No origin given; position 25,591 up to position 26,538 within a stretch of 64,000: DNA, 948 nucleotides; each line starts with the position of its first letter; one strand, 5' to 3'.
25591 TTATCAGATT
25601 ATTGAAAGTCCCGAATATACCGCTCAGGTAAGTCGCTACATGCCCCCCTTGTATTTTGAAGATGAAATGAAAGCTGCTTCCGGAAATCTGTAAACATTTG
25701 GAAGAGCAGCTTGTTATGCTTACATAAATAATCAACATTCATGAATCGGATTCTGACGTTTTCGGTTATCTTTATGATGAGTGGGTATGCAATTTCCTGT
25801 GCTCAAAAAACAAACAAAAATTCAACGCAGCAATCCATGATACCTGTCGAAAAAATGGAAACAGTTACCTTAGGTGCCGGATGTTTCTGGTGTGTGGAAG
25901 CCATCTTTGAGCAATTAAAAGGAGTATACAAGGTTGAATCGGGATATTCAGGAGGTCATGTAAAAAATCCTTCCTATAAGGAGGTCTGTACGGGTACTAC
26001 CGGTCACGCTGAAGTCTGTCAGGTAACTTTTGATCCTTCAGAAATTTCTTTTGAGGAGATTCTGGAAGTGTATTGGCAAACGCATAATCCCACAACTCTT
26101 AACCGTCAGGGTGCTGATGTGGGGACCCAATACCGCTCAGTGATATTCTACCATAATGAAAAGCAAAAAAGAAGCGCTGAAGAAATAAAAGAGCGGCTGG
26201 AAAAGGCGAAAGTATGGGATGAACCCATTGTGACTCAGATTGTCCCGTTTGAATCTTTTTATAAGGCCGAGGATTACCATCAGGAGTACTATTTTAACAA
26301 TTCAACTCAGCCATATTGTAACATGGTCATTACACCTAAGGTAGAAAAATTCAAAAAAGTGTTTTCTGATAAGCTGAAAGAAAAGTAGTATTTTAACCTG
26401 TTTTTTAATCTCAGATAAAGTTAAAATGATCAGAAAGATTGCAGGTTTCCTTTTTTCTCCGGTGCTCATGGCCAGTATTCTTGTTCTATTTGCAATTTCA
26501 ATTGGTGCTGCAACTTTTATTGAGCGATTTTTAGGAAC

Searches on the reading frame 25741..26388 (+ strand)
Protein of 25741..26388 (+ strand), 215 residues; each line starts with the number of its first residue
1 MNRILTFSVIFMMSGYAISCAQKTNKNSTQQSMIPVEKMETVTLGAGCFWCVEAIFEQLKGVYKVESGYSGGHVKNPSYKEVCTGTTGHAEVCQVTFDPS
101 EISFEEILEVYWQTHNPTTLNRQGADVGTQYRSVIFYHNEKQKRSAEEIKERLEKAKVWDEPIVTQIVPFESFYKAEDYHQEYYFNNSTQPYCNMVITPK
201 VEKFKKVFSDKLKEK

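Call 5: search_protein_families(library=pfam, proteins=[window:25741-26388:+], max_evalue=0.01)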
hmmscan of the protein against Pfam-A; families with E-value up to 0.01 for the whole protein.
window:25741-26388:+ (215 aa): 1 family
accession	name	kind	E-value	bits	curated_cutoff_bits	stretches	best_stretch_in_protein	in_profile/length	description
PF01625.27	PMSR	-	8.3e-69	231.1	23.7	1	41-194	1-153/153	Peptide methionine sulfoxide reductase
